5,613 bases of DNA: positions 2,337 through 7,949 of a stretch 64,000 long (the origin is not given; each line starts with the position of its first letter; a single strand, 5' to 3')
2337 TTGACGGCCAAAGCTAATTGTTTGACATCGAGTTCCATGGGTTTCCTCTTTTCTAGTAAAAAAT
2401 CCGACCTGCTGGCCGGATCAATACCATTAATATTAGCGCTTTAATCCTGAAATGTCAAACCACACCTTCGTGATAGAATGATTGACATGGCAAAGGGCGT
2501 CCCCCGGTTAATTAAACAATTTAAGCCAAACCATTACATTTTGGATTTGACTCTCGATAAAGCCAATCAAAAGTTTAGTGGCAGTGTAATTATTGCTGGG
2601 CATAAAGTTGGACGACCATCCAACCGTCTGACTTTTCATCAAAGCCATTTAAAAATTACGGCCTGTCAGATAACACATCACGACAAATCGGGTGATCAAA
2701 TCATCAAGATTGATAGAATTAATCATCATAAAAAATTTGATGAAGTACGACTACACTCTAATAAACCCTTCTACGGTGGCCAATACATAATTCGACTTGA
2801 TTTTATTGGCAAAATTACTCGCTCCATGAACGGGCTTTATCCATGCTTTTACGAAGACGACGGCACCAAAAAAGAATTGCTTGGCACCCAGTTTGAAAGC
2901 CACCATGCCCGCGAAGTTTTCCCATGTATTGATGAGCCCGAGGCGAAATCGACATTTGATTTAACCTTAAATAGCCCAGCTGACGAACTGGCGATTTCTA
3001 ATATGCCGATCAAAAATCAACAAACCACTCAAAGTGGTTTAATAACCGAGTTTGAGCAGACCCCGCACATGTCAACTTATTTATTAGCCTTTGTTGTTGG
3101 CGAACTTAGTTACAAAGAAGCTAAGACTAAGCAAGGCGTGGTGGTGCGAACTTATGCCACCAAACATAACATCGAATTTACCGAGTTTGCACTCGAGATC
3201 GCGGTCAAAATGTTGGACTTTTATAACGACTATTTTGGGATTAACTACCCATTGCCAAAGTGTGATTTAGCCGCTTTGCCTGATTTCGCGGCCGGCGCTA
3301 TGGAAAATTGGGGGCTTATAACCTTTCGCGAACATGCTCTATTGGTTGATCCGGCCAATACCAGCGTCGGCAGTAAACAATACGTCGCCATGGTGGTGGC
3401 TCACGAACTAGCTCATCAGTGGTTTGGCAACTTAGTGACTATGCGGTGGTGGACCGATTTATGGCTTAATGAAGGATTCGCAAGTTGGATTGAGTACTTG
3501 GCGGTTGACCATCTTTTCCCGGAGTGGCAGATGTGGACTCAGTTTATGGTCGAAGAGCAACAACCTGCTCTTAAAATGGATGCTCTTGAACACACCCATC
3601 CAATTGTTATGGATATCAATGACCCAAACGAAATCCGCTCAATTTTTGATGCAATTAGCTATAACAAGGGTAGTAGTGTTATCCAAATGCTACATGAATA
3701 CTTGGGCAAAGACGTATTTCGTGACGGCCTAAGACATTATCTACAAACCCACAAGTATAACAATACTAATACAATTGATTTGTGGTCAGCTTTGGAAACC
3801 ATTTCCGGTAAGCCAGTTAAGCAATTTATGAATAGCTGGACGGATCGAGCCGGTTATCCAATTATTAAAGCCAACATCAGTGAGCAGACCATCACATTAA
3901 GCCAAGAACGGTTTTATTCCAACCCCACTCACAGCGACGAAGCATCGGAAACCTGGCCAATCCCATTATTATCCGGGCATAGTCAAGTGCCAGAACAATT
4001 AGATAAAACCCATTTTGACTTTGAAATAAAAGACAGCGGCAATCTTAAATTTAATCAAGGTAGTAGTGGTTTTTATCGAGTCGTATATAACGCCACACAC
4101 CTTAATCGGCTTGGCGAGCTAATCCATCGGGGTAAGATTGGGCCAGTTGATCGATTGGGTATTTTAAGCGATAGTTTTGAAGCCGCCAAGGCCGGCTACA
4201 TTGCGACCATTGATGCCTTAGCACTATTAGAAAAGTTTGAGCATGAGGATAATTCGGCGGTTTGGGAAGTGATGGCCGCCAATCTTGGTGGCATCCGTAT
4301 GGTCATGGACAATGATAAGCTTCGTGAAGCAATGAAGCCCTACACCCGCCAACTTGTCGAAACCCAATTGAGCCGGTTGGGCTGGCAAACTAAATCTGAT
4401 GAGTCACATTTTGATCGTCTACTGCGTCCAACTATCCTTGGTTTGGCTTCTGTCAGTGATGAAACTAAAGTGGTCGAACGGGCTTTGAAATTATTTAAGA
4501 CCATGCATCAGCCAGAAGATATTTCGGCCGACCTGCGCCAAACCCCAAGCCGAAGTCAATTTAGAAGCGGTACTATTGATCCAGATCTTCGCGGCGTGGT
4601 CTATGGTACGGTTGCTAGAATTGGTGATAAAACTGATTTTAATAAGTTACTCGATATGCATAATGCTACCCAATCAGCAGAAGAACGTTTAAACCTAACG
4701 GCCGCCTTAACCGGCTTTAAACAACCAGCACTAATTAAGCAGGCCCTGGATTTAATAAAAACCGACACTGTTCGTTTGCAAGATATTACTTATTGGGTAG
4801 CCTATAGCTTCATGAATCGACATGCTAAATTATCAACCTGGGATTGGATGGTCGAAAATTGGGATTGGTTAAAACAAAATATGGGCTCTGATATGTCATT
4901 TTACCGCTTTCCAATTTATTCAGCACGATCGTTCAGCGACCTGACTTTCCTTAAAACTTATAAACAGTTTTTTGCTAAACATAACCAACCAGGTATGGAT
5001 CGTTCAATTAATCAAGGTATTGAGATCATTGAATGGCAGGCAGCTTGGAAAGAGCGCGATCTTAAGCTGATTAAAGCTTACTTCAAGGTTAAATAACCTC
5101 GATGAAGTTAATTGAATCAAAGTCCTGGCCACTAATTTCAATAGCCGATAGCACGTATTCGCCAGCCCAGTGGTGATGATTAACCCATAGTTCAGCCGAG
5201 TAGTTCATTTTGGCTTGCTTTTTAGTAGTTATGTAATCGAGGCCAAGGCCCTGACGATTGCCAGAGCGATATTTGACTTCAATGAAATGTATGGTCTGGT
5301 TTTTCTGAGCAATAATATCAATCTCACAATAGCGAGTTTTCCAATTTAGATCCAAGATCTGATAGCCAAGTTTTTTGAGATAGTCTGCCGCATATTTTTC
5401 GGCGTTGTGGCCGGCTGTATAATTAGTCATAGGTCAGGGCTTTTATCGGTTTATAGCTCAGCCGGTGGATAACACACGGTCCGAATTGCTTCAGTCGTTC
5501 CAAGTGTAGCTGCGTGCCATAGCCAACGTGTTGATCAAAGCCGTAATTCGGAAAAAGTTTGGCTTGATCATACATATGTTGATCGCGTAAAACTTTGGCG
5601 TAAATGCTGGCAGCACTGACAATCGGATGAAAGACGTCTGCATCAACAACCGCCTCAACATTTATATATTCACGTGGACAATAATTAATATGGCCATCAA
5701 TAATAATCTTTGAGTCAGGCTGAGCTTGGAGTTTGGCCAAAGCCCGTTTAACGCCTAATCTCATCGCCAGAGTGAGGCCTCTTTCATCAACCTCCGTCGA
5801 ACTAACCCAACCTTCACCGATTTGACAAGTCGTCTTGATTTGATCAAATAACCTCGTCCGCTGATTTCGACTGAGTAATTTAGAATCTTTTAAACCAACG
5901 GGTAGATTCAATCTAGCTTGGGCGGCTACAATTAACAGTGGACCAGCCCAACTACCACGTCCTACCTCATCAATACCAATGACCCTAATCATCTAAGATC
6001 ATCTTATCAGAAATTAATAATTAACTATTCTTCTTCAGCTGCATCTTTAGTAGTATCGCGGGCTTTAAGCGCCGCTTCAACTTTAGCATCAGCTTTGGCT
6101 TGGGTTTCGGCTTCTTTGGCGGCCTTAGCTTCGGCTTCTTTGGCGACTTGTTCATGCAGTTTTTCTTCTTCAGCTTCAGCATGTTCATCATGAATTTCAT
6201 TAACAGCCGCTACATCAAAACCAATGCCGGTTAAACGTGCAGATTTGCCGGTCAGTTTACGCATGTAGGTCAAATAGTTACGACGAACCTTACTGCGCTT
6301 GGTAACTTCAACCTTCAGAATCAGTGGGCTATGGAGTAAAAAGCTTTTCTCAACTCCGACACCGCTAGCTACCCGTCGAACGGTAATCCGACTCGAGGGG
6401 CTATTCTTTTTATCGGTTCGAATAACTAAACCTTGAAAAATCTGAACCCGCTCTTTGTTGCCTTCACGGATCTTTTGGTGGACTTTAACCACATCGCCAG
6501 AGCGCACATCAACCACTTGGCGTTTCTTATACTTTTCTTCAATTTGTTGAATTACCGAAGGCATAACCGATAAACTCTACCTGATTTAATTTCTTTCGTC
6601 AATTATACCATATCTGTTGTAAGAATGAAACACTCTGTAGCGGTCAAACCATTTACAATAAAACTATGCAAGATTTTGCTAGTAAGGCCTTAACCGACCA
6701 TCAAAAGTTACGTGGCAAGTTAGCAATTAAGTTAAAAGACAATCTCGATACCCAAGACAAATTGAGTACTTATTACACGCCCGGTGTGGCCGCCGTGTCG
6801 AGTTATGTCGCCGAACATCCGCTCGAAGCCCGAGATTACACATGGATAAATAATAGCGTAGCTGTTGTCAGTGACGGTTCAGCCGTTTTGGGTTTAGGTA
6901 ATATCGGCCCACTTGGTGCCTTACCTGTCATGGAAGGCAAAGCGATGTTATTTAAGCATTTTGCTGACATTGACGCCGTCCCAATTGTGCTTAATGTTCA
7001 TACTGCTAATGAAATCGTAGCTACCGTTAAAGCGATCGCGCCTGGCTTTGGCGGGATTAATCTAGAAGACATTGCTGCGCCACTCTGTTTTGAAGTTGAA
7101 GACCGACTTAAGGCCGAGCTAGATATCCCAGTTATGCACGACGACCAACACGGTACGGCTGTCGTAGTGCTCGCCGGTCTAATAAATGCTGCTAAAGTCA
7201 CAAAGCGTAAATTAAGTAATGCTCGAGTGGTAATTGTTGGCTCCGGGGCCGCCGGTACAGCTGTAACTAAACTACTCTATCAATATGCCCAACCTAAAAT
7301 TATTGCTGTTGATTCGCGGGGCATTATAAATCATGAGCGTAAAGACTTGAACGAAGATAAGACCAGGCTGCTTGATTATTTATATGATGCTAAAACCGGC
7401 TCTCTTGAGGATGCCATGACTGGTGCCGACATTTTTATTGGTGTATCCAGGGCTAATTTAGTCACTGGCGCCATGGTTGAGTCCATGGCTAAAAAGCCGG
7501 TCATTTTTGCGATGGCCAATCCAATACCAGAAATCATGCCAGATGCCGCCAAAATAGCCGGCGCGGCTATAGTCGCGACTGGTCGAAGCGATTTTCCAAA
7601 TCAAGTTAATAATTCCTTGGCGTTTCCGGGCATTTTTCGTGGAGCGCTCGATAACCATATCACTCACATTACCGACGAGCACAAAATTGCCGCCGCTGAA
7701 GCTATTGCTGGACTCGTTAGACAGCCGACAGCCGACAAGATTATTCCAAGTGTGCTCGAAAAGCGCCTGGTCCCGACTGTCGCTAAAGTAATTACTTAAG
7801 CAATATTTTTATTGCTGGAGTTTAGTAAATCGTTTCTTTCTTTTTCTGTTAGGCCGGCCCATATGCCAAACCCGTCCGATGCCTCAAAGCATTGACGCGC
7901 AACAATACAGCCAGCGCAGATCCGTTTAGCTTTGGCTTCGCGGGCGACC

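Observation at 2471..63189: Systematic '-10 box, then 6-9 nt, then ATG' architecture: most operon-leading genes look leaderless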

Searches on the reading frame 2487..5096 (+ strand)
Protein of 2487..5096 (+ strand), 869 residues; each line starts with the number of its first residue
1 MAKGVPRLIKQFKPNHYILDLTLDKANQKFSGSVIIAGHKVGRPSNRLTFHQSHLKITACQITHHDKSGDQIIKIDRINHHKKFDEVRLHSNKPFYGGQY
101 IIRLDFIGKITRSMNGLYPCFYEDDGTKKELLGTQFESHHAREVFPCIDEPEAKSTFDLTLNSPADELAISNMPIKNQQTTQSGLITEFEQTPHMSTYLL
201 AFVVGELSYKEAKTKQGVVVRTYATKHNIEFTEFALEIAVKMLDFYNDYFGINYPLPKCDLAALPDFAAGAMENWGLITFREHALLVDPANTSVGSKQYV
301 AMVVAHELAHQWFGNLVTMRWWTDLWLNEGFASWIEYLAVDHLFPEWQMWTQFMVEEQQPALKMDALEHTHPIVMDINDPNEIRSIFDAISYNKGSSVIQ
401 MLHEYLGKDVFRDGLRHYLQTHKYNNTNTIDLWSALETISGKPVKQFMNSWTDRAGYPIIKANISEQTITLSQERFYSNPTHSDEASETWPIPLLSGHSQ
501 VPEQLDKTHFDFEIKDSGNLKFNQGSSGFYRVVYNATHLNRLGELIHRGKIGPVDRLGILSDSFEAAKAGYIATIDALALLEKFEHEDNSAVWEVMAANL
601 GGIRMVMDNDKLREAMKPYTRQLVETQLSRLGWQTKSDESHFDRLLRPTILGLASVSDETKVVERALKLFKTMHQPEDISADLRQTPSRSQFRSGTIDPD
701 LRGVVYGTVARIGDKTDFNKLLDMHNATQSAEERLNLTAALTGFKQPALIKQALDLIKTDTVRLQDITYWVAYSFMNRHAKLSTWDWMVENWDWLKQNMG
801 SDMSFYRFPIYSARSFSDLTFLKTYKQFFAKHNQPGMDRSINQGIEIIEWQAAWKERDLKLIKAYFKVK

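Call 42: search_protein_families(library=ncbifam, proteins=[window:2487-5096:+], max_evalue=0.00001)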
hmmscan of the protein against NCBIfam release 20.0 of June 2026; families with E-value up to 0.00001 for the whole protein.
window:2487-5096:+ (869 aa): 3 families
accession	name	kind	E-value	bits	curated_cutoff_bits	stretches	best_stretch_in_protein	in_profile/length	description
TIGR02412.1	pepN_strep_liv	equivalog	1.2e-90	305.1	591.2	1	79-472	70-459/832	aminopeptidase N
TIGR02414.1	pepN_proteo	equivalog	1.2e-43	149.4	718.2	1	129-496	107-481/868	aminopeptidase N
TIGR02411.1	leuko_A4_hydro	equivalog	3.8e-39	134.9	761.7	1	10-436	9-417/600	leukotriene-A(4) hydrolase/aminopeptidase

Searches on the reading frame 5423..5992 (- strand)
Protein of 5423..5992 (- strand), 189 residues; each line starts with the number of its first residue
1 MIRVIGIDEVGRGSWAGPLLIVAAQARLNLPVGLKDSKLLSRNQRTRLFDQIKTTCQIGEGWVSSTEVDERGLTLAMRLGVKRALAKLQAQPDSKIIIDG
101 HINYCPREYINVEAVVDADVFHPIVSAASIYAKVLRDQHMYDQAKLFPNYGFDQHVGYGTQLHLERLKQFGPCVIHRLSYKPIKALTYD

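Call 44: search_protein_families(library=ncbifam, proteins=[window:5423-5992:-], max_evalue=1e-8)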
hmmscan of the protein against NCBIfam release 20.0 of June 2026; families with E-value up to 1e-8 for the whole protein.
window:5423-5992:- (189 aa): 9 families
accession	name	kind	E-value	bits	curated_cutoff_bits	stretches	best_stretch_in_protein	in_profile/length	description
NF000595.1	PRK00015.1-3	equivalog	1e-51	175.6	167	1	3-185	3-186/188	ribonuclease HII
NF000596.1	PRK00015.1-4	equivalog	2.1e-45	154.9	251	1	4-186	2-183/186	ribonuclease HII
NF000594.1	PRK00015.1-1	equivalog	1.1e-43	149.7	243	1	4-185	71-250/251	ribonuclease HII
NF010538.0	PRK13926.1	equivalog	8.6e-39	133.9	285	1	2-186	22-204/213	ribonuclease HII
NF010537.0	PRK13925.1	equivalog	4.8e-38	130.8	252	1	3-183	11-195/200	ribonuclease HII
NF000598.1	PRK00015.2-2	equivalog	3.6e-36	124.8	273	1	3-181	21-201/203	ribonuclease HII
NF000600.1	PRK00015.2-4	equivalog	6.7e-32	110.8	364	1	4-183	30-210/212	ribonuclease HII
NF011119.0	PRK14550.1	equivalog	4.3e-27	95.5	350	1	4-181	2-186/204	ribonuclease HII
TIGR00729.1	TIGR00729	equivalog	1.2e-17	64.6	123.3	1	4-142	1-159/207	ribonuclease HII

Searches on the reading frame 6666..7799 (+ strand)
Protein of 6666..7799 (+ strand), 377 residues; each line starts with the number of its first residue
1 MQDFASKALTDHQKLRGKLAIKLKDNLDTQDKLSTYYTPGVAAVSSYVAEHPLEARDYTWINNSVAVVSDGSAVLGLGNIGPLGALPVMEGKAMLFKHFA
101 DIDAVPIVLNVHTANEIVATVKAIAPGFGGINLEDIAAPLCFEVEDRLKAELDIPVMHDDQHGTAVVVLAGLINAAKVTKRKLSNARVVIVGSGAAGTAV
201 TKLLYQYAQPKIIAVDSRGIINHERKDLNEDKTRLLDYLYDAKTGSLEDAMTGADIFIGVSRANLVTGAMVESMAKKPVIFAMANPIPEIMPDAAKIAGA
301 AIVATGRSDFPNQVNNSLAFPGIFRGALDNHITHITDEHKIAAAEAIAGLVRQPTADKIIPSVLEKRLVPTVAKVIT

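Call 42: search_protein_families(library=ncbifam, proteins=[window:6666-7799:+], max_evalue=0.00001)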
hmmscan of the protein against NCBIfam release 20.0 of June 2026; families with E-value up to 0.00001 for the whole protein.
window:6666-7799:+ (377 aa): 3 families
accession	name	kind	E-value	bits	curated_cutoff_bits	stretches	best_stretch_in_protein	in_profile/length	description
NF009501.0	PRK12861.1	subfamily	4.6e-100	335.8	1178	1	15-358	19-363/764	NADP-dependent malic enzyme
NF010052.0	PRK13529.1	subfamily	1.5e-31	109.7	326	1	118-365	232-515/564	oxaloacetate-decarboxylating malate dehydrogenase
NF041582.1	malolactic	exception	1.7e-18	66.6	850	1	153-365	247-494/536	malolactic enzyme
